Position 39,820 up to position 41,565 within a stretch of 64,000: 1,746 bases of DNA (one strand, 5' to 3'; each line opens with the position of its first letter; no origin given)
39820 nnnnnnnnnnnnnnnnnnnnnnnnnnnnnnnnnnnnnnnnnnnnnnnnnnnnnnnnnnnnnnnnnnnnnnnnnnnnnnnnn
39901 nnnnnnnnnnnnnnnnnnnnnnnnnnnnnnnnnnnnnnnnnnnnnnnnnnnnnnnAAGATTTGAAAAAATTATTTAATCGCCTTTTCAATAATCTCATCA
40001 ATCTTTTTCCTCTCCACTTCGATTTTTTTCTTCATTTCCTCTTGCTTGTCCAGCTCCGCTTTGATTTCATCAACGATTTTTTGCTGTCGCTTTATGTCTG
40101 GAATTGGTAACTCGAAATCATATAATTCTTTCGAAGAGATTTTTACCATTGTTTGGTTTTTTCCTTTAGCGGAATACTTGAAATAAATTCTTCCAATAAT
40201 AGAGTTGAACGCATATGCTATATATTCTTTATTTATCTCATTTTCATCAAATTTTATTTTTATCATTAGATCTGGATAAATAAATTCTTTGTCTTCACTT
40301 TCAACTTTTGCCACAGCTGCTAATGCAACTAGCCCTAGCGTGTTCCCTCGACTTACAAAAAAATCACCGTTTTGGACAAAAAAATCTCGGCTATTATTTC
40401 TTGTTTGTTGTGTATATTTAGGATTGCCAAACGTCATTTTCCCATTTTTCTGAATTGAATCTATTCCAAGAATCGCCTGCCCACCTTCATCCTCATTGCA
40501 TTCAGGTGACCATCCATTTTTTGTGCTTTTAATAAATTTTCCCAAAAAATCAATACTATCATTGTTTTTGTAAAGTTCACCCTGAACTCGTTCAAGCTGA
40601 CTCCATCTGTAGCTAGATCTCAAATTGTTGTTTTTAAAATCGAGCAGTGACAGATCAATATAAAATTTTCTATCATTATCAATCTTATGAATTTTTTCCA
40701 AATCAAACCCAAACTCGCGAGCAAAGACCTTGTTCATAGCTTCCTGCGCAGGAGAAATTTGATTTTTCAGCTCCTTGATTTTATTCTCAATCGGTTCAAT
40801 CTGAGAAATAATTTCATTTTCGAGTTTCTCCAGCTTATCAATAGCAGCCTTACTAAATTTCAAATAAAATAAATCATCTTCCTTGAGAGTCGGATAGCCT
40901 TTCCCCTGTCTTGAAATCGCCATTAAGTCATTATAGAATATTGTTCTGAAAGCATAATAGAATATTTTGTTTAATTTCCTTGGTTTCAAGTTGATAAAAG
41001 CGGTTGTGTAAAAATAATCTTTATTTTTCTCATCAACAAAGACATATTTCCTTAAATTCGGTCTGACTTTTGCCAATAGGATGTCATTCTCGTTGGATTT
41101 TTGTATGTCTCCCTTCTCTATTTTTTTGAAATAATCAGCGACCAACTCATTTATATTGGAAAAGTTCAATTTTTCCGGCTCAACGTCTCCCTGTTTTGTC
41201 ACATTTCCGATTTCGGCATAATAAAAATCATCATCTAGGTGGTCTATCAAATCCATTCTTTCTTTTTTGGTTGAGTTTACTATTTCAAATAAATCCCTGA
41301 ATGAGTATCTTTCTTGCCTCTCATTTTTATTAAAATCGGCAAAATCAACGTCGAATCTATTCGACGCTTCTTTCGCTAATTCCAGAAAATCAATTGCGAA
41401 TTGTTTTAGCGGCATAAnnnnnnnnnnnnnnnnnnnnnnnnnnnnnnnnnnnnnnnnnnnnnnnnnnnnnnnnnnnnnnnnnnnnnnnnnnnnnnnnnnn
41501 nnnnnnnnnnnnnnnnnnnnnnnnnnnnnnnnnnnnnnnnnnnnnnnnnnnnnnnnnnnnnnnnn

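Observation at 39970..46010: R-M locus (MTase with N-terminal PD-(D/E)xK domain + separate HsdS) interrupted by GIY-YIG, a hypothetical and a fused OLD-family ATPase-TOPRIM nuclease; no HsdR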

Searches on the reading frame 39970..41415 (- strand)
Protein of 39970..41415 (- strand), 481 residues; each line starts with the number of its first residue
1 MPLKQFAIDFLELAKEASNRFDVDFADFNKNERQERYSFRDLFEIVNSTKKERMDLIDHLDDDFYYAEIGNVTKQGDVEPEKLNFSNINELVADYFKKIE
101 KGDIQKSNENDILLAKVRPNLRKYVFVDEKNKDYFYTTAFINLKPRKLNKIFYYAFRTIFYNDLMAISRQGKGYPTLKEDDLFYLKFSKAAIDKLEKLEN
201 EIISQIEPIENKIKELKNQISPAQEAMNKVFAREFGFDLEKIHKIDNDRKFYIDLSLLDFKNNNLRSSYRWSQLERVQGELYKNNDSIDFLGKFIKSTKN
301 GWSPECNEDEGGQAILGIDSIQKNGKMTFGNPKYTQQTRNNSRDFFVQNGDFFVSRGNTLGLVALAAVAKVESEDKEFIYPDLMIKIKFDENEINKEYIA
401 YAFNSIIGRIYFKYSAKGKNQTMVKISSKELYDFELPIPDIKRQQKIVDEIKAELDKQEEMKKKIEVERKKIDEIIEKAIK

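Call 3: search_protein_families(library=pfam, proteins=[window:39970-41415:-], max_evalue=0.01)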
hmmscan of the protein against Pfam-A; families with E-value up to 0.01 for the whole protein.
window:39970-41415:- (481 aa): 1 family
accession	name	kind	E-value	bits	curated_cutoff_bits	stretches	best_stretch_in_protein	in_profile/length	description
PF01420.25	Methylase_S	-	7.2e-07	30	22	1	308-468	27-167/168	Type I restriction modification DNA specificity domain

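Call 4: search_protein_families(library=padloc, proteins=[window:39970-41415:-], max_evalue=0.01)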
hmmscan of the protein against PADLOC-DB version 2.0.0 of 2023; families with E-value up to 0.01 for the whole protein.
window:39970-41415:- (481 aa): 50 families (the best 25 are shown)
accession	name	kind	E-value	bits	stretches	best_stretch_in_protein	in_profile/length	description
PDLC03148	Specificity_I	-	9.7e-32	108.3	1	80-478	76-446/453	Type I specificity subunit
PDLC03100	Specificity_I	-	8.6e-29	99.2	2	282-478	192-382/392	Type I specificity subunit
PDLC03105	Specificity_I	-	2e-23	81.6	2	309-470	264-417/448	Type I specificity subunit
PDLC03096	Specificity_I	-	4.9e-23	79.7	1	294-467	379-547/658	Type I specificity subunit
PDLC03179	Specificity_I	-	6.5e-20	69.5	2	294-469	404-573/589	Type I specificity subunit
PDLC03107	Specificity_I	-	3.1e-19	67.3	1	309-471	221-375/392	Type I specificity subunit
PDLC03072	Specificity_I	-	4.7e-18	63.5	1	293-467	244-416/448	Type I specificity subunit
PDLC03169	Specificity_I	-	3.5e-16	57.6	1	291-451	226-382/461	Type I specificity subunit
PDLC04137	mad5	-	3.8e-16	57.3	1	204-477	164-391/392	mads_5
PDLC03089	Specificity_I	-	7.6e-16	56.2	2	291-459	10-172/446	Type I specificity subunit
PDLC03079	Specificity_I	-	1.3e-15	55.5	1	87-475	66-434/470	Type I specificity subunit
PDLC03151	Specificity_I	-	1.9e-15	54.7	1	264-468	190-385/431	Type I specificity subunit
PDLC03127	Specificity_I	-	3.2e-15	53.9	1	297-474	266-439/571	Type I specificity subunit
PDLC03097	Specificity_I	-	3.4e-15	54.2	2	299-469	215-382/409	Type I specificity subunit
PDLC03117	Specificity_I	-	4.6e-15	53.4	1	291-450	196-352/518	Type I specificity subunit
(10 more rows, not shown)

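Call 6: search_protein_families(library=ncbifam, proteins=[window:39970-41415:-], max_evalue=0.01)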
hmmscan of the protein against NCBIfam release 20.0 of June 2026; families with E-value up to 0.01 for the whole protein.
window:39970-41415:- (481 aa): 0 families

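Call 27: search_solved_structures(query=window:39970-41415:-, max_evalue=0.01, show_alignments=1)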
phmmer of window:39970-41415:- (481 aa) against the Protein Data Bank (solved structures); distinct sequences matched with E-value up to 0.01: 4.
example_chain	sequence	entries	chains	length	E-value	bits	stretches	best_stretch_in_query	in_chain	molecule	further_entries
8w0p_C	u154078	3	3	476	1.7e-117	396.4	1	10-479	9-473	S.BsaXI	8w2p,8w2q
5ybb_D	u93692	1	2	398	0.00012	24.4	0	110-225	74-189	Restriction endonuclease S subunits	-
3okg_A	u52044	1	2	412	0.00013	24.2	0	110-225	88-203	Restriction endonuclease S subunits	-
7bst_A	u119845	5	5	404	0.00035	22.9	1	322-451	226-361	Type-1 restriction enzyme EcoR124II specificity protein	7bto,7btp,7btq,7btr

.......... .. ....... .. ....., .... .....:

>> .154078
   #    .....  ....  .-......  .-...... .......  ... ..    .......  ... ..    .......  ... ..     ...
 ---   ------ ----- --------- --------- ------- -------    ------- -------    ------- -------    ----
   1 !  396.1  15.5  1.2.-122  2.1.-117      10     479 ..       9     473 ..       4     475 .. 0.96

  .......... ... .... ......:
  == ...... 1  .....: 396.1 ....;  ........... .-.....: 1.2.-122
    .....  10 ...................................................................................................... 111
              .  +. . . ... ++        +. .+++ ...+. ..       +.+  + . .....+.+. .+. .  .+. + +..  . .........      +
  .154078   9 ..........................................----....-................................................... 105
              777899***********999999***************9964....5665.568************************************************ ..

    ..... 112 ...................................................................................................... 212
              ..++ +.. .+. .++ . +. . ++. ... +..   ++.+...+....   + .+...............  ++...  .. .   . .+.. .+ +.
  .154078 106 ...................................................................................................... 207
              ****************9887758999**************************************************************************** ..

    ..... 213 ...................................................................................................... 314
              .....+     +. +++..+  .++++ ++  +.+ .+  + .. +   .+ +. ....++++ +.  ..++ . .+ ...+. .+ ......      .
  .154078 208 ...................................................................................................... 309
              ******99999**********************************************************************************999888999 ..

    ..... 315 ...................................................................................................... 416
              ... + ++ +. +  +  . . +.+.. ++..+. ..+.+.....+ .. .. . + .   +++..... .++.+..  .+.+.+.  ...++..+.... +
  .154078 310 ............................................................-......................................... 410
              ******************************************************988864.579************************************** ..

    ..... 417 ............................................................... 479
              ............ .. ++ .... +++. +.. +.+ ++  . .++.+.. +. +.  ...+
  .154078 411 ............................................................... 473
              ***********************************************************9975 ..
